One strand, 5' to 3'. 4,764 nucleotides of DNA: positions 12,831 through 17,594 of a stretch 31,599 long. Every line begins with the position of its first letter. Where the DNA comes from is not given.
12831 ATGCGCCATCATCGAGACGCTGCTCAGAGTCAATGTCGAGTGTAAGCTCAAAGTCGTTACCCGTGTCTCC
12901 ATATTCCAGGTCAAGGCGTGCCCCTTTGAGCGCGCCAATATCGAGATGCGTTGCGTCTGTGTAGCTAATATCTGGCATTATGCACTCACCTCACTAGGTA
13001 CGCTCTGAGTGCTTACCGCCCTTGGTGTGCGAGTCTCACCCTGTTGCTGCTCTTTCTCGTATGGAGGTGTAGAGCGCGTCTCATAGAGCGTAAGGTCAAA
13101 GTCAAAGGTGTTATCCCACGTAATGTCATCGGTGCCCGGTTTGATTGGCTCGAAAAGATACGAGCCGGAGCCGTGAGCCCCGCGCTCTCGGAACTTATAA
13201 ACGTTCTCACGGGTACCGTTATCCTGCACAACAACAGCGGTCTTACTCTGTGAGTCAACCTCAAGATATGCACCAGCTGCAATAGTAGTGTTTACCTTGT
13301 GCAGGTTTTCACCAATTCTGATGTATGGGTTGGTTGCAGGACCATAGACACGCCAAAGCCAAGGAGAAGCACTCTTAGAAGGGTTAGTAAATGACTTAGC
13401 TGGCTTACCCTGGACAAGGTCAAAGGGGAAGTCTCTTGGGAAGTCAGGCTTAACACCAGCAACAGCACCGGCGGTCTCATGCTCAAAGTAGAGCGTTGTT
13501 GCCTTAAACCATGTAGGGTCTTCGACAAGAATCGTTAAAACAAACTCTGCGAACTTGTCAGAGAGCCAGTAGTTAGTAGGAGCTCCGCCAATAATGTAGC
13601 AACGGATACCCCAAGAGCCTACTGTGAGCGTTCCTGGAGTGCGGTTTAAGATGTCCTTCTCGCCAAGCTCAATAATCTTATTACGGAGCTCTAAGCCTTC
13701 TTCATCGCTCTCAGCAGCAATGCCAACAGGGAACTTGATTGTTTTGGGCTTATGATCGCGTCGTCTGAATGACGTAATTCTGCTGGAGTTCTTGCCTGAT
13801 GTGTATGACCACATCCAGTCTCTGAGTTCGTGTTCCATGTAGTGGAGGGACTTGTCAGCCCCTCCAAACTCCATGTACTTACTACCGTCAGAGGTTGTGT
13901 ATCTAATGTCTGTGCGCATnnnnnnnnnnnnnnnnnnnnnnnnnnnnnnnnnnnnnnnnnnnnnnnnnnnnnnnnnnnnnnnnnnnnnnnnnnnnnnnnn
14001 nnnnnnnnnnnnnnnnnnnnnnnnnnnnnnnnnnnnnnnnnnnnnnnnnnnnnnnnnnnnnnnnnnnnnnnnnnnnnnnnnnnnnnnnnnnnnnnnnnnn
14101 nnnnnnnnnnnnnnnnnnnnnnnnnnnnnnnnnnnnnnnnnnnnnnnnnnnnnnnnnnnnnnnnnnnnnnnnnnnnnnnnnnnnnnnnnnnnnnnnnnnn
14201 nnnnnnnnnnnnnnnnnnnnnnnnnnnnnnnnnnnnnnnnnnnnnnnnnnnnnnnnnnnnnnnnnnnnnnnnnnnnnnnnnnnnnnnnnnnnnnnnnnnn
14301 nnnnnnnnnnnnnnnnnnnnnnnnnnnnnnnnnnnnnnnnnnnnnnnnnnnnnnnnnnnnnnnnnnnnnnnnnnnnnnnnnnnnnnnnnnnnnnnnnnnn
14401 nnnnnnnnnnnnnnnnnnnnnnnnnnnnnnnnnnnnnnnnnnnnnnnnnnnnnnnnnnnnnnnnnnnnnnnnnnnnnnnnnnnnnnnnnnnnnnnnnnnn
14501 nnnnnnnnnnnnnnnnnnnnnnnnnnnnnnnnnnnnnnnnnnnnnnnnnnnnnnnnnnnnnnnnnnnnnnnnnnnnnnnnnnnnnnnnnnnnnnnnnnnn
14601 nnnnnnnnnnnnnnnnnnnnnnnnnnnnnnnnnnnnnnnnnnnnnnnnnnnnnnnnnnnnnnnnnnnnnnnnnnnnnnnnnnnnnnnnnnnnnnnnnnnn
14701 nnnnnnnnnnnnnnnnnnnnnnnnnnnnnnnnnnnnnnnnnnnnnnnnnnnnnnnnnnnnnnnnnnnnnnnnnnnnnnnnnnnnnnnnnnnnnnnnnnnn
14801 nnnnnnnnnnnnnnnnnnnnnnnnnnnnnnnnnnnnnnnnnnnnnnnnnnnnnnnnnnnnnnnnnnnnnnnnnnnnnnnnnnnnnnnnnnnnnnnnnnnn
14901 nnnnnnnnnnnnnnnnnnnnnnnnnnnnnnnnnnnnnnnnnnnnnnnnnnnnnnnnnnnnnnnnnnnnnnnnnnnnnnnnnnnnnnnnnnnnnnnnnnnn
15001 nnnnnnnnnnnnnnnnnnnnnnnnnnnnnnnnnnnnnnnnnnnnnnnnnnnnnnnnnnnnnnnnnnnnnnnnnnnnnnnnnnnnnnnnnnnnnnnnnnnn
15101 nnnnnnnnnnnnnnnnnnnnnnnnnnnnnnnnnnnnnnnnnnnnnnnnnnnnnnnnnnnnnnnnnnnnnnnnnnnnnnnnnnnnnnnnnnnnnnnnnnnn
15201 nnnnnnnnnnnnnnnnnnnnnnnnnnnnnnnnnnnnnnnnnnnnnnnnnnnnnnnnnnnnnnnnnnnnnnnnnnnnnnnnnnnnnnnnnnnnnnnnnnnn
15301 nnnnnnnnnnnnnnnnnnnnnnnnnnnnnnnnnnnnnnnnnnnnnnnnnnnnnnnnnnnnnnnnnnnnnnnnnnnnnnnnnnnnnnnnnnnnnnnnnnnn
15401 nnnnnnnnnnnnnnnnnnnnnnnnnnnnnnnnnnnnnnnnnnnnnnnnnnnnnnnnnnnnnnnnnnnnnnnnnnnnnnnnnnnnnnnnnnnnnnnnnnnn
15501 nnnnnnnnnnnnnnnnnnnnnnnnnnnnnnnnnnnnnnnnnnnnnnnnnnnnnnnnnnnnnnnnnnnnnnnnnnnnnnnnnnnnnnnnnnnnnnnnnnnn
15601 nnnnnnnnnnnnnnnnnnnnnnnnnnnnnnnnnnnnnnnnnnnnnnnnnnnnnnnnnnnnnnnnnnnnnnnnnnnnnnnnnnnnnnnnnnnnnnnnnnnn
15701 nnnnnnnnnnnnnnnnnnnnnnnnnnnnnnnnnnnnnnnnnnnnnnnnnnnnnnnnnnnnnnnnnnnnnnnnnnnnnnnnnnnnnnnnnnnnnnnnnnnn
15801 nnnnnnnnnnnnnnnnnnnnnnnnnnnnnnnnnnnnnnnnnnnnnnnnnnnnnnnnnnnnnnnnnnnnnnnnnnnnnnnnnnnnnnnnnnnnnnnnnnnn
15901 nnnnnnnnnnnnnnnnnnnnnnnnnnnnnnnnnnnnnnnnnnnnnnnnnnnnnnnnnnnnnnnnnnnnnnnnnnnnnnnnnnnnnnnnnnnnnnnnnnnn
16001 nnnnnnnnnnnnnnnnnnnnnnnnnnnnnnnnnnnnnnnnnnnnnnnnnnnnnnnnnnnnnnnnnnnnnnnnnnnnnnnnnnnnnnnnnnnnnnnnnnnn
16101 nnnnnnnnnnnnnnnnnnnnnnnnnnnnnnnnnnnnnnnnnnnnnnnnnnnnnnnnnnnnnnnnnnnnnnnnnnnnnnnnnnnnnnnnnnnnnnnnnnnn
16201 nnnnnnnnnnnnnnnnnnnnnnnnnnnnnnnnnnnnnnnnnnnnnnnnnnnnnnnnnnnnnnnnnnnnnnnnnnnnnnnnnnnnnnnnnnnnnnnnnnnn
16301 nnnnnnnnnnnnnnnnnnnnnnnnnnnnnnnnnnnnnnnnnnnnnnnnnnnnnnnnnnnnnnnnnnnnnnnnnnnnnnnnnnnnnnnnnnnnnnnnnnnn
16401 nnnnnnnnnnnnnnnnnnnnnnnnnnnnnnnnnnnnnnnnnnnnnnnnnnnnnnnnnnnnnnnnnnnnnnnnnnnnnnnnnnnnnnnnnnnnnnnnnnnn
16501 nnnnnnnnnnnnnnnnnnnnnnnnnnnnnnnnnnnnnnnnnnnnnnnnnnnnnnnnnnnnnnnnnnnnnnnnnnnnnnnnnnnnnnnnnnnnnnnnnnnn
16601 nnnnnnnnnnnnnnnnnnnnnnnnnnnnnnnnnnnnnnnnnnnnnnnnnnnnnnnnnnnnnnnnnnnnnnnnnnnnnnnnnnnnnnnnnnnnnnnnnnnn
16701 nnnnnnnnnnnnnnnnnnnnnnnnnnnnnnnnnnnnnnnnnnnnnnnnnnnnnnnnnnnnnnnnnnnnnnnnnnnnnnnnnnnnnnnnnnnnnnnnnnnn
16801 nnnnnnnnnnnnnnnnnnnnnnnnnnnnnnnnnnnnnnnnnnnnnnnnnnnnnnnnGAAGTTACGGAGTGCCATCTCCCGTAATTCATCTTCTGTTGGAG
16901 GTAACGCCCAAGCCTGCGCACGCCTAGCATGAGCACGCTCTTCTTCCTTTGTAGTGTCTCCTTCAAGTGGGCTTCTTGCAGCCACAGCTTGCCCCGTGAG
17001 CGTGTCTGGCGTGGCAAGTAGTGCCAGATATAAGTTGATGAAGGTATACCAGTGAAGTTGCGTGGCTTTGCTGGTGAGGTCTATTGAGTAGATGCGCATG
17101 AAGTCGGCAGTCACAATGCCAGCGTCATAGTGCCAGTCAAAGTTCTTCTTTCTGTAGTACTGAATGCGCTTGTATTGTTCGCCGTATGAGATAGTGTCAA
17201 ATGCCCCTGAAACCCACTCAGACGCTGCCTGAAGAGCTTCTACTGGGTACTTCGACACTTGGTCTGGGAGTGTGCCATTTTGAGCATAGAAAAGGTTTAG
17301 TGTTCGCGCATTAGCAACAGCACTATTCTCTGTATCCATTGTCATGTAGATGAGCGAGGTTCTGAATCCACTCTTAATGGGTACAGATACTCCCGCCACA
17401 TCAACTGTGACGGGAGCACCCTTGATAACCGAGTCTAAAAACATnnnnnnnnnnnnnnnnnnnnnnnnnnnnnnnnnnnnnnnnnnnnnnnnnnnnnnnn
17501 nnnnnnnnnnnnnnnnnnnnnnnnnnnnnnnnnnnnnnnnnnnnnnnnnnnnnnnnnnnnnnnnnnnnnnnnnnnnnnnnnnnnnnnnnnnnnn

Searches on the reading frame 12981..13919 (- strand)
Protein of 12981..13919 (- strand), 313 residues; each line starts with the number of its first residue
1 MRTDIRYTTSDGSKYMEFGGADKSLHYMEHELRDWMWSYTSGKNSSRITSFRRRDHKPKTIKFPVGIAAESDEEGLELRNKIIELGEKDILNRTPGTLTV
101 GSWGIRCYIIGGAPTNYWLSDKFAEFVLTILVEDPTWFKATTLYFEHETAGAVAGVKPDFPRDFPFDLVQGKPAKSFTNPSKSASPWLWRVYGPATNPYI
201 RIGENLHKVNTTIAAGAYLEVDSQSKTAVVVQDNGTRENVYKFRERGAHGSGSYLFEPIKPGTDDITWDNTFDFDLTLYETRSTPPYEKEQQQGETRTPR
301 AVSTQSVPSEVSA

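Call 52: search_protein_families(library=phrogs, proteins=[window:12981-13919:-], max_evalue=0.00001)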
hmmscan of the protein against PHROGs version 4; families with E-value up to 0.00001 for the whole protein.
window:12981-13919:- (313 aa): 1 family
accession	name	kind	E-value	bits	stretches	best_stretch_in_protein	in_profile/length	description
phrog_33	-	tail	5.3e-12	46.6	1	41-277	75-272/651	distal tail protein Dit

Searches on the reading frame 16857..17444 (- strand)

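Call 37: search_protein_families(library=pfam, proteins=[window:16857-17444:-], max_evalue=0.001)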
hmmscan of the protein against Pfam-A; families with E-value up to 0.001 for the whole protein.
window:16857-17444:- (196 aa): 1 family
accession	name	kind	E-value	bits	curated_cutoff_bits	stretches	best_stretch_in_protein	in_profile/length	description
PF06854.16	Phage_Gp15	-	1.1e-13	52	23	1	10-177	5-165/170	Bacteriophage Gp15 protein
